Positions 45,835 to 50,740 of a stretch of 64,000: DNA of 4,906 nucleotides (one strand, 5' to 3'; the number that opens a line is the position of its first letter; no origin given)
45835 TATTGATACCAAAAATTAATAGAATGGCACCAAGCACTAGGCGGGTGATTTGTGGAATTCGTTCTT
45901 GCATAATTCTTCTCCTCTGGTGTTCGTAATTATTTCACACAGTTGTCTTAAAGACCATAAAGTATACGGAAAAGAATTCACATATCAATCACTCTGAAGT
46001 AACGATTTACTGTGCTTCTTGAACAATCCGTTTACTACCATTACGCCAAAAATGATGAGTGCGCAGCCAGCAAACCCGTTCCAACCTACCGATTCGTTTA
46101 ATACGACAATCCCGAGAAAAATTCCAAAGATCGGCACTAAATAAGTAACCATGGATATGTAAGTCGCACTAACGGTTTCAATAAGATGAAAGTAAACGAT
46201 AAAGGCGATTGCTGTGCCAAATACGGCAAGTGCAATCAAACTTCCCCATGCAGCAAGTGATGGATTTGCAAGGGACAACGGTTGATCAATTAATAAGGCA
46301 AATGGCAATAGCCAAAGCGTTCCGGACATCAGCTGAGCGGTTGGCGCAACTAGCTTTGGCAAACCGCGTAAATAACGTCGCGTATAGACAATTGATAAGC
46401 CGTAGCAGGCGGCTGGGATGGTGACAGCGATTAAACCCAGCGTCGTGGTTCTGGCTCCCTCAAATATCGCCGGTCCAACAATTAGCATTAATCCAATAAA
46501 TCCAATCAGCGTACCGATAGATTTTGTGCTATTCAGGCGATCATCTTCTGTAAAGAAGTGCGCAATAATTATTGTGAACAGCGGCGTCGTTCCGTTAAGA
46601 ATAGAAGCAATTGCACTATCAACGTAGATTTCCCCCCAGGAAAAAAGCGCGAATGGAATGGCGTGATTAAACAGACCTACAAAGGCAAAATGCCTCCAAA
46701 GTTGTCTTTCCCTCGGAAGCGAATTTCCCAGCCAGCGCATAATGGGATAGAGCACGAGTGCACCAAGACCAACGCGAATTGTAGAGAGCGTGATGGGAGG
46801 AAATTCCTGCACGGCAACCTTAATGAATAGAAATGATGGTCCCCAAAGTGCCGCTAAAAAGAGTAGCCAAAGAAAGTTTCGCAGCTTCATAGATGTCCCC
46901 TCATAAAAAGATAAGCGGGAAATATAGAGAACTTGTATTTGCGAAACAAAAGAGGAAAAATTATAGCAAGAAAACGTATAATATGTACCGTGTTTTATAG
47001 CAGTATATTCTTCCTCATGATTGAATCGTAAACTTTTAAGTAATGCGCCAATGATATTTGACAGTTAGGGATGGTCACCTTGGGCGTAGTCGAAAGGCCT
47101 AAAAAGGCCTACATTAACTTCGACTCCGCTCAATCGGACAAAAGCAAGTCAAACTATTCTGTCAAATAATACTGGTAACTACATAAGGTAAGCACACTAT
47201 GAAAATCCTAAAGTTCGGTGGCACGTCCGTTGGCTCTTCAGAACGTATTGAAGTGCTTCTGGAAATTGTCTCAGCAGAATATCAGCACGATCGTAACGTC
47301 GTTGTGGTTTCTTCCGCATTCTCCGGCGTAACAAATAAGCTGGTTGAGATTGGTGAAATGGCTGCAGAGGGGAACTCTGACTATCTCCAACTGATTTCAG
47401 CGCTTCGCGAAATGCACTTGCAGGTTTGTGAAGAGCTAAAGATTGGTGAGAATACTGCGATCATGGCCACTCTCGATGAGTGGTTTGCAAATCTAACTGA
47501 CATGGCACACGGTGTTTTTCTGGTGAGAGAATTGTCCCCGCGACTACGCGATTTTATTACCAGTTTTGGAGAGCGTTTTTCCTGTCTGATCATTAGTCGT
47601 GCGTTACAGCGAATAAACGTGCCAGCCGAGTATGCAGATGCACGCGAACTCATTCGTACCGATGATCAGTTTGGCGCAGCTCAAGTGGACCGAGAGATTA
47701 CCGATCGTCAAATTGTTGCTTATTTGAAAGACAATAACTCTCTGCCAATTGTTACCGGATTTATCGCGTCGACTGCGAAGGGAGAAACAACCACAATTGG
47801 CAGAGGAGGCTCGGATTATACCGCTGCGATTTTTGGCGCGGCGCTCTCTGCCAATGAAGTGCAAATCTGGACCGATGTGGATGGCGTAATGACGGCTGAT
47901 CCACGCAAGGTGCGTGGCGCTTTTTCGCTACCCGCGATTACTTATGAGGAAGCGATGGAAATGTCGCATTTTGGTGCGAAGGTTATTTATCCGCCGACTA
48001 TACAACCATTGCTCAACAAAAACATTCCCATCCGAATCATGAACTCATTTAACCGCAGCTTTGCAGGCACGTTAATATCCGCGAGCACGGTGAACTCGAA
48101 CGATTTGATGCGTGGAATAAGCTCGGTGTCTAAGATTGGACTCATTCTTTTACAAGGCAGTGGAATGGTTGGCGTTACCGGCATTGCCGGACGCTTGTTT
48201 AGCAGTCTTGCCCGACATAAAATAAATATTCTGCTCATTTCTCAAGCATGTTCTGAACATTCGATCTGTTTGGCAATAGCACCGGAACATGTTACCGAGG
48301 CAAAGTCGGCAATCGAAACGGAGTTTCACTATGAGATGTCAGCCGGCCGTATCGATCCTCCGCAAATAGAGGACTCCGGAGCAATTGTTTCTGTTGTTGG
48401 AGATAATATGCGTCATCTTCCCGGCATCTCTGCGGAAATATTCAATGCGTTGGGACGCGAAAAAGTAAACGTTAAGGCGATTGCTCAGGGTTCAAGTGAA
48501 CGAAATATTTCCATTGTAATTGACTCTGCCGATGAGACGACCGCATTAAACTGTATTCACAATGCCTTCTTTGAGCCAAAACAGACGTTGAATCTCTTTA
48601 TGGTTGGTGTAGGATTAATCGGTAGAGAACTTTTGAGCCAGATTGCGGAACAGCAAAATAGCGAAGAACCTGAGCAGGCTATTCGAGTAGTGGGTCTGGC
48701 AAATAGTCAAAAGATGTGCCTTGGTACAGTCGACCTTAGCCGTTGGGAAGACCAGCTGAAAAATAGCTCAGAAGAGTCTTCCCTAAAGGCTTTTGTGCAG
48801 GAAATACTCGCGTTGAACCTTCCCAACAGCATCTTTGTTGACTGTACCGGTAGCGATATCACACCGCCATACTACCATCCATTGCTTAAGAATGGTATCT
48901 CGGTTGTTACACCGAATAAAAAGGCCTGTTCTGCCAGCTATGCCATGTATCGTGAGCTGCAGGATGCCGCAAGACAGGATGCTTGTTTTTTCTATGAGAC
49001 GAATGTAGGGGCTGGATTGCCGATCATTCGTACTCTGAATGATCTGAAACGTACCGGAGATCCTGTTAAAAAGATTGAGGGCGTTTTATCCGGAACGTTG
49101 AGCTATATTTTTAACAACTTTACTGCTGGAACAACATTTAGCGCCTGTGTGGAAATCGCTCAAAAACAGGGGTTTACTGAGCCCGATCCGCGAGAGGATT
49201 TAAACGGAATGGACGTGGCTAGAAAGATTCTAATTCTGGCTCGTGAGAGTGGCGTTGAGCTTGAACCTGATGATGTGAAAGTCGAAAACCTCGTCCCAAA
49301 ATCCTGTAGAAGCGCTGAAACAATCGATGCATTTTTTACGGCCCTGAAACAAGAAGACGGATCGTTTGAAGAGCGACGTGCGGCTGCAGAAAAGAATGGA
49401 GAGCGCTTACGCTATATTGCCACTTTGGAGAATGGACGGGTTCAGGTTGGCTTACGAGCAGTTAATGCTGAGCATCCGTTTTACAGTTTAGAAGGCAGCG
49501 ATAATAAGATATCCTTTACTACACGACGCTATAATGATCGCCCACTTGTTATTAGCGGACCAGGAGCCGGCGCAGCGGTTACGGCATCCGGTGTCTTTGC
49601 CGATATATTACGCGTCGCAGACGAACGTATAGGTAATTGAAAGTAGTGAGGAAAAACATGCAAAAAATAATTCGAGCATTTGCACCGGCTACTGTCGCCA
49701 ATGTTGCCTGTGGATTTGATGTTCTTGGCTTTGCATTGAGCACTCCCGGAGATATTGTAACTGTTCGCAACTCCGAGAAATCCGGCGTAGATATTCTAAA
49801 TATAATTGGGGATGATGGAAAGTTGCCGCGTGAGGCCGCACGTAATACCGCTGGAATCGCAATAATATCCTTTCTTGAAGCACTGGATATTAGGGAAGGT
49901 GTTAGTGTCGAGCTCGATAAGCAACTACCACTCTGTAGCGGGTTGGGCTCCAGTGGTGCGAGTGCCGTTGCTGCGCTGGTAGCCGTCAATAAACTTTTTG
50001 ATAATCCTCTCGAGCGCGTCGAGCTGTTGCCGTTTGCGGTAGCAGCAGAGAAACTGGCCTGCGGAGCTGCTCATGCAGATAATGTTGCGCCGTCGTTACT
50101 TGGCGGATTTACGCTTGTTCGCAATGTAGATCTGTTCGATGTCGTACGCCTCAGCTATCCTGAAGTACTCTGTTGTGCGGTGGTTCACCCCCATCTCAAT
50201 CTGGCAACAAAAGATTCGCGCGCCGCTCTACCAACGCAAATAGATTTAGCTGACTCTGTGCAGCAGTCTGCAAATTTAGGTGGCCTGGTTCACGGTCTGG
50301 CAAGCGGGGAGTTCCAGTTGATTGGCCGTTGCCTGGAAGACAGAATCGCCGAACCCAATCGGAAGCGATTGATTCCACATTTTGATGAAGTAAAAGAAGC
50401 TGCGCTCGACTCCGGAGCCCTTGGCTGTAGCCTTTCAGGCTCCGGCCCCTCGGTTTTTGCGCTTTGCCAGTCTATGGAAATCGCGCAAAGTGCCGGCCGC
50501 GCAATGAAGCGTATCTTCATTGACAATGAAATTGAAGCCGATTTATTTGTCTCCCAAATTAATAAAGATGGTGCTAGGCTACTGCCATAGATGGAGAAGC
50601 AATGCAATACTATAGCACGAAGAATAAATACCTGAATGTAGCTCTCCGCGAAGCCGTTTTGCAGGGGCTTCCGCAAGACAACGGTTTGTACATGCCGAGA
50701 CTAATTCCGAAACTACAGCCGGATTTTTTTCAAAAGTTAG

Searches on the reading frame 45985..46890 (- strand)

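Call 47: search_protein_families(library=pfam, proteins=[window:45985-46890:-], max_evalue=0.0001)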
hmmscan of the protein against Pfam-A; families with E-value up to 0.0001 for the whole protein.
window:45985-46890:- (301 aa): 2 families
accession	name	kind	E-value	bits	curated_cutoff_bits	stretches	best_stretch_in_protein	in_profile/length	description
PF00892.27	EamA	-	6.5e-46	156.4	28.2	2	7-138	5-134/135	EamA-like transporter family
PF03151.22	TPT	-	7.4e-05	22.7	30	1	32-285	31-289/291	Triose-phosphate Transporter family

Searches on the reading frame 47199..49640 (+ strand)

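Call 47: search_protein_families(library=pfam, proteins=[window:47199-49640:+], max_evalue=0.0001)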
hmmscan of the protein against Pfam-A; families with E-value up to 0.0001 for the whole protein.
window:47199-49640:+ (813 aa): 6 families
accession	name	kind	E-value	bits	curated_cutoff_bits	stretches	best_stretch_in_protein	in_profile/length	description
PF00742.24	Homoserine_dh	-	2.3e-54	184.2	22.9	1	608-804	1-173/173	Homoserine dehydrogenase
PF00696.33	AA_kinase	-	4.3e-50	171.1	24.9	1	2-282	3-234/234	Amino acid kinase family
PF22468.2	ACT_9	-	5.9e-42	141.7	27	2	397-457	1-61/61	ACT domain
PF03447.22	NAD_binding_3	-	7e-17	62.6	24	1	470-596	1-111/116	Homoserine dehydrogenase, NAD binding domain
PF13840.12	ACT_7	-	1.8e-16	60.1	27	2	390-455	2-65/65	ACT domain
PF01842.31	ACT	-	4e-12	46.1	27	1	405-447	8-52/66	ACT domain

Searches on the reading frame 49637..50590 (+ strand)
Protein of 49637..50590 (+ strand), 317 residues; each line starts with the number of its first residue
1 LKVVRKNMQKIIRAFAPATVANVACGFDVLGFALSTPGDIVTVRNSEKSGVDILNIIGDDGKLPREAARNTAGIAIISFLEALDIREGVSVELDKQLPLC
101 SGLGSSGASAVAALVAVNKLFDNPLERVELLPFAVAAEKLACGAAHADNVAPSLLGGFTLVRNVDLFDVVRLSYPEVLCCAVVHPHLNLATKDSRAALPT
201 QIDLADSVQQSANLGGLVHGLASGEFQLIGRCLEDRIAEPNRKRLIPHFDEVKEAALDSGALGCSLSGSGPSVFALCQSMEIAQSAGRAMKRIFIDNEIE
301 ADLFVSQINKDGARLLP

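Call 47: search_protein_families(library=pfam, proteins=[window:49637-50590:+], max_evalue=0.0001)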
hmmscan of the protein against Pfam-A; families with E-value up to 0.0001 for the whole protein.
window:49637-50590:+ (317 aa): 2 families
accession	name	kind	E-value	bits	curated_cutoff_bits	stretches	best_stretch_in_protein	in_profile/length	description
PF00288.32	GHMP_kinases_N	-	1.9e-18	66.9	22.3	1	75-157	6-87/87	GHMP kinases N terminal domain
PF08544.19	GHMP_kinases_C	-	6.1e-13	49.4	21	1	218-294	2-83/85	GHMP kinases C terminal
